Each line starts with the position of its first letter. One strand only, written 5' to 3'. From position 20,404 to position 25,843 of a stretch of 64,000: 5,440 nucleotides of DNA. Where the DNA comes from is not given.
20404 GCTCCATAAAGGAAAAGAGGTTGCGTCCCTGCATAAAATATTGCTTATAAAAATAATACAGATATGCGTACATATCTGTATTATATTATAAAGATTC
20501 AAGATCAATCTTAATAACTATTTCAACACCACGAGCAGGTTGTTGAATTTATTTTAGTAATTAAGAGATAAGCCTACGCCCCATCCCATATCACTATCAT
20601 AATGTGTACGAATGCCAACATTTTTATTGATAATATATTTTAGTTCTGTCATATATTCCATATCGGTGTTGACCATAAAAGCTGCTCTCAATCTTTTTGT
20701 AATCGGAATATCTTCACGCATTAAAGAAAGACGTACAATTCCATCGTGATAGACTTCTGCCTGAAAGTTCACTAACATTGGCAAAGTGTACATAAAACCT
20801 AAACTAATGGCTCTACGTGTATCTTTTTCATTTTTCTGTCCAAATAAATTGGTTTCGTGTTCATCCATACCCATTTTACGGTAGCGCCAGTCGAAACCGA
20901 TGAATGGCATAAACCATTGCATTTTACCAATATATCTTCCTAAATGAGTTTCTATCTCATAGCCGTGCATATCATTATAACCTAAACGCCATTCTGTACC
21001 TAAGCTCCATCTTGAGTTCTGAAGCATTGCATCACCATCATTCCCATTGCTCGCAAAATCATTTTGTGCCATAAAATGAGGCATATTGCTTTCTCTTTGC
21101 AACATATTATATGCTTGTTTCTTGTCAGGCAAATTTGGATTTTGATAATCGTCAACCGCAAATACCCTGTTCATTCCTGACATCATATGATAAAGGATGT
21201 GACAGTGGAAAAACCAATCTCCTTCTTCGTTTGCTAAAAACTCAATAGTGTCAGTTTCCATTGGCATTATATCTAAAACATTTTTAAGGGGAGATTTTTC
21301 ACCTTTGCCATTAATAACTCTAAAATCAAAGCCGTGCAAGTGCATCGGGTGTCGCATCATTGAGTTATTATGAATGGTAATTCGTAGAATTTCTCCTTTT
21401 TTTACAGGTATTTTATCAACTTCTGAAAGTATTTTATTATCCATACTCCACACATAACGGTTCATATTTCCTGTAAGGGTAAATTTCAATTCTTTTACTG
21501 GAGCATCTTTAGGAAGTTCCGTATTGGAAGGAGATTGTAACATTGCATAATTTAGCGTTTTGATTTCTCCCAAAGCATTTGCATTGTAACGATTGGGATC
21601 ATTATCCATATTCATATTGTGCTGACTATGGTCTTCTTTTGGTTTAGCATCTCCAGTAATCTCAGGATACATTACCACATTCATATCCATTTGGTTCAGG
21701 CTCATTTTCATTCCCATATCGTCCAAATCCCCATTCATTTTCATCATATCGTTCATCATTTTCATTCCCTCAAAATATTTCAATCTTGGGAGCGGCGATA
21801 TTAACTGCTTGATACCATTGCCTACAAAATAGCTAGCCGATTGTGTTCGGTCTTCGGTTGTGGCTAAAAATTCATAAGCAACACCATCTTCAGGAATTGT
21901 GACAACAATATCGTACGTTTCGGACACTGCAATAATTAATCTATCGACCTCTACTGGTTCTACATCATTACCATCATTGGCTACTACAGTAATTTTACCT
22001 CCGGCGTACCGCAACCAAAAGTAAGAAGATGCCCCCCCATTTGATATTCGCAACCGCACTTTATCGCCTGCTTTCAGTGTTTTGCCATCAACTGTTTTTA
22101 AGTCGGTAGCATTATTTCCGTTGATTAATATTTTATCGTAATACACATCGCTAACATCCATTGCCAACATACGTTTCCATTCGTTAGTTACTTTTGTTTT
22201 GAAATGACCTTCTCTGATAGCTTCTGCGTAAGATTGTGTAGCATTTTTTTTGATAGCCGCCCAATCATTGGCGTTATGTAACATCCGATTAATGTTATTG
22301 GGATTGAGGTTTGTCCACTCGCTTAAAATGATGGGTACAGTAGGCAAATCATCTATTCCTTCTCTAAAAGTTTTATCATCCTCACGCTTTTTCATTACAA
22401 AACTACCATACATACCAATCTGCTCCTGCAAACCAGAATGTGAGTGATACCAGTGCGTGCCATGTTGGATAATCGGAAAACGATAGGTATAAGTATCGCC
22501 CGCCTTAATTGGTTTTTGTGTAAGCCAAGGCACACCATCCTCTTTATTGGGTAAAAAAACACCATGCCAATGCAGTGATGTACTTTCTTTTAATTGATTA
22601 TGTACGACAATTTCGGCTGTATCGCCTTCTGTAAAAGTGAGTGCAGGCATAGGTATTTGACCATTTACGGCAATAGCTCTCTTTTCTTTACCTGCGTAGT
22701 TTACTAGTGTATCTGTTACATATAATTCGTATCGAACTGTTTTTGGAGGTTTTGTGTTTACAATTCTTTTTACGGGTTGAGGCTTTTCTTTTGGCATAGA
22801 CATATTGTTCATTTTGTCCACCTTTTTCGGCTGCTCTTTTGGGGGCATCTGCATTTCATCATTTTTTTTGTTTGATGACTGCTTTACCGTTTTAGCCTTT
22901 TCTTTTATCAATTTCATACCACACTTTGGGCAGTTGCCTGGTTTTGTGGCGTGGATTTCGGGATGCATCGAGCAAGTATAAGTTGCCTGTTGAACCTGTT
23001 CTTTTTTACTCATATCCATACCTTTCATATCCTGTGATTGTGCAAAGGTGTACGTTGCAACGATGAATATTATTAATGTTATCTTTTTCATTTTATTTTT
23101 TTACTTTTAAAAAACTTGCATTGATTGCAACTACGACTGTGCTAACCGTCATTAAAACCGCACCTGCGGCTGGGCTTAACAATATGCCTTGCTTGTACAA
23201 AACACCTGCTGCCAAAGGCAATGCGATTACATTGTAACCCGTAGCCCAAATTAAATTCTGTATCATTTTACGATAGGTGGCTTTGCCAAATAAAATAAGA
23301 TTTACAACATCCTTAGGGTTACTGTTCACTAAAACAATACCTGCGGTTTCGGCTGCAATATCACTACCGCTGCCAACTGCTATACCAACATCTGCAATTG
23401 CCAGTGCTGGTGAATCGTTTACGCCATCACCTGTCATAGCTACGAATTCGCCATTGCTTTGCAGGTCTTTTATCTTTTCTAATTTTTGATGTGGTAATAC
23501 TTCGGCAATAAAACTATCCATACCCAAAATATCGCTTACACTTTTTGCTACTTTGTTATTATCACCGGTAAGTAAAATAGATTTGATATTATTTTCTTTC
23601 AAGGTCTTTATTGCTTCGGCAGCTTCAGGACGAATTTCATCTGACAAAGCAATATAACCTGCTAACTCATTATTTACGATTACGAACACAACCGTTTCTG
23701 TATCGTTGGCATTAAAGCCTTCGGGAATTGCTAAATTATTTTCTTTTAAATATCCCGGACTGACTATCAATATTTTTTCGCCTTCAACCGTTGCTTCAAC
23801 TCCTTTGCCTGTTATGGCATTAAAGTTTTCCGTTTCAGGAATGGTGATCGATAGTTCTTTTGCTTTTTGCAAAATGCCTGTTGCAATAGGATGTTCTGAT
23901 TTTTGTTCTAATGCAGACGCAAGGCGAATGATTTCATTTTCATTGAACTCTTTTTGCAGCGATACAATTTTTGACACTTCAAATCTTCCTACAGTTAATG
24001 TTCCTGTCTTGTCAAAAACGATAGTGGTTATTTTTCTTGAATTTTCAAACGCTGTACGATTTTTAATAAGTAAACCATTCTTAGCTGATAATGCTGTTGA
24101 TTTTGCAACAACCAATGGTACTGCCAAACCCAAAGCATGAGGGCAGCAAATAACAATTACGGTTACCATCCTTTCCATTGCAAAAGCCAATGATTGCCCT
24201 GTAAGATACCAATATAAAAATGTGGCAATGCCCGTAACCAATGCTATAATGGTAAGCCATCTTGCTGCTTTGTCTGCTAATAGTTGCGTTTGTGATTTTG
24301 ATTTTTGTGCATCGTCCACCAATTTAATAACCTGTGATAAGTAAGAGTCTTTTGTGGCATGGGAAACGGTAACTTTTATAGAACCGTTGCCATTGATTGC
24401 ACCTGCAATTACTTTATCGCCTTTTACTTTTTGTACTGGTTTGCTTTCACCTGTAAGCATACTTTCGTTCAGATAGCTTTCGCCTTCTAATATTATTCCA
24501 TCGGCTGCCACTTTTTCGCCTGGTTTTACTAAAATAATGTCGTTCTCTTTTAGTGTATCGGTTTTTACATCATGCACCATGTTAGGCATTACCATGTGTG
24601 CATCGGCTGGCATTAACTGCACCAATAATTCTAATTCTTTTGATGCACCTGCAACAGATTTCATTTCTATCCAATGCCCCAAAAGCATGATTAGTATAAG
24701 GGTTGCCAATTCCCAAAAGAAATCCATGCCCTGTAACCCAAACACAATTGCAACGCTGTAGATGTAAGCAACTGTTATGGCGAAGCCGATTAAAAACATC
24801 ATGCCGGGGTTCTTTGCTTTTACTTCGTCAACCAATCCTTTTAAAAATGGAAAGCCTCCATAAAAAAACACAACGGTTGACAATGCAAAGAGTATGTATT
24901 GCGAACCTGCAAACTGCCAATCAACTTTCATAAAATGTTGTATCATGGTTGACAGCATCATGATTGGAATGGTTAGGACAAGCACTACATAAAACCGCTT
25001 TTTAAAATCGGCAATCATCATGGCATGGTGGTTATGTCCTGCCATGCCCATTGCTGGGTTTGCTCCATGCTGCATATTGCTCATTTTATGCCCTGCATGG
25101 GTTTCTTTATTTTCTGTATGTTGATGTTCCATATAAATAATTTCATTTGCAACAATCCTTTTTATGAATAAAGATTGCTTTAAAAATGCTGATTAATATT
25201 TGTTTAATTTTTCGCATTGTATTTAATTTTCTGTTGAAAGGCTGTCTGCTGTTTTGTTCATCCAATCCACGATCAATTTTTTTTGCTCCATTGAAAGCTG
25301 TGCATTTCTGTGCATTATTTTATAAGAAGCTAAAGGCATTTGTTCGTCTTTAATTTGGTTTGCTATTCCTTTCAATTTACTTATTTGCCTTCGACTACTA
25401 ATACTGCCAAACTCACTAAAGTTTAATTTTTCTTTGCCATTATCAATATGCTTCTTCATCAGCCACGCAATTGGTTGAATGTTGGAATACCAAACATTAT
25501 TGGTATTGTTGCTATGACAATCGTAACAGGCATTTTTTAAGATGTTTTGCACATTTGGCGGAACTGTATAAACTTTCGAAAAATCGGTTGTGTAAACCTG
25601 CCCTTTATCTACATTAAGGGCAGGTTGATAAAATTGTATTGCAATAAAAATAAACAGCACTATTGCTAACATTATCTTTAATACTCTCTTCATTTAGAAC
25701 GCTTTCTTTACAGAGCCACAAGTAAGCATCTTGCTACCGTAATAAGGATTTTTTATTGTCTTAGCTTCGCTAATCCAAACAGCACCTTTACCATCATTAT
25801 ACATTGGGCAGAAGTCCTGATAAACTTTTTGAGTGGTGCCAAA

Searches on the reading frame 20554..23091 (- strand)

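Call 39: search_protein_families(library=pfam, proteins=[window:20554-23091:-], max_evalue=0.001)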
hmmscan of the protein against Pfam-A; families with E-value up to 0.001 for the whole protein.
window:20554-23091:- (845 aa): 4 families
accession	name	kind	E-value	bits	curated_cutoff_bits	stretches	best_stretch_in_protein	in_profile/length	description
PF07732.21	Cu-oxidase_3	-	2.4e-42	144.2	21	2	126-237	3-118/119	Multicopper oxidase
PF07731.20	Cu-oxidase_2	-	3.5e-32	111.4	20.4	1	533-648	6-135/137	Multicopper oxidase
PF00394.28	Cu-oxidase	-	9.1e-17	62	21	1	317-414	35-137/157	Multicopper oxidase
PF19335.5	HMBD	-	3.4e-13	49.7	23.6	1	38-63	2-27/28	Heavy metal binding domain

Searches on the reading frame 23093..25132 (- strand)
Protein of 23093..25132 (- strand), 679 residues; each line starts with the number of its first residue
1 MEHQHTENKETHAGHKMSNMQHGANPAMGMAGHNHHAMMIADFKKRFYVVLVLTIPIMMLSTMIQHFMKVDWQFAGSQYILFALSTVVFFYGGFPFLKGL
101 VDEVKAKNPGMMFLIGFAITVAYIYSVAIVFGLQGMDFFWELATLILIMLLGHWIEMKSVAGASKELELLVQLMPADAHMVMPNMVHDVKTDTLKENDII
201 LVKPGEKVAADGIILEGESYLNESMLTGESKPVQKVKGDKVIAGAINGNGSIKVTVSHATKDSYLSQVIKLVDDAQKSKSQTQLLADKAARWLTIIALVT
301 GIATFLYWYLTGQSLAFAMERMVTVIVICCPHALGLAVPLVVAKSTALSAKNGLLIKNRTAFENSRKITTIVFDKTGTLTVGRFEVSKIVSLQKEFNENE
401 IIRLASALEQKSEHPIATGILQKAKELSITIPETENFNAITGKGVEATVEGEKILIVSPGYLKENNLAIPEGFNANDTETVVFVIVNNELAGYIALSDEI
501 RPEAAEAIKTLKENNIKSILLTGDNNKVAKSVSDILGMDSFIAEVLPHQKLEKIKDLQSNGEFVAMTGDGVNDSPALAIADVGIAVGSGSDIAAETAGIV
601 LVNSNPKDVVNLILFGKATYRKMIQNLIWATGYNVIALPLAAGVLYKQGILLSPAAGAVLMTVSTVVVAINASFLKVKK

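Call 39: search_protein_families(library=pfam, proteins=[window:23093-25132:-], max_evalue=0.001)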
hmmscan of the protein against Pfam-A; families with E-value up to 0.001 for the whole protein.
window:23093-25132:- (679 aa): 3 families
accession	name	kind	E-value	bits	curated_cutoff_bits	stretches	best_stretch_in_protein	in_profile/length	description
PF00122.25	E1-E2_ATPase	-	5.4e-50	169.9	28.1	1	174-351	3-180/181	E1-E2 ATPase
PF00702.32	Hydrolase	-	4.8e-32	112.4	26.4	1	368-580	1-190/191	haloacid dehalogenase-like hydrolase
PF08282.18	Hydrolase_3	-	1.3e-05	25.5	20.9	0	555-609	197-250/255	haloacid dehalogenase-like hydrolase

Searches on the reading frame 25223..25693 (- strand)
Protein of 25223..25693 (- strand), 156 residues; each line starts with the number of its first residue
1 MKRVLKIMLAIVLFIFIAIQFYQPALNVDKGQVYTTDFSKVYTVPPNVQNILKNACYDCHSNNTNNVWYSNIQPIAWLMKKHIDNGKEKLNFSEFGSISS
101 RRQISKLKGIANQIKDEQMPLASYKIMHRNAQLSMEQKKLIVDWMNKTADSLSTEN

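Call 39: search_protein_families(library=pfam, proteins=[window:25223-25693:-], max_evalue=0.001)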
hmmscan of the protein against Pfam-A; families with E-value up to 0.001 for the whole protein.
window:25223-25693:- (156 aa): 1 family
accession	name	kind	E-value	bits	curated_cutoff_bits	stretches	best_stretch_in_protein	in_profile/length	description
PF14376.11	Haem_bd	-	2.1e-45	154.4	27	1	15-146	2-132/133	Haem-binding domain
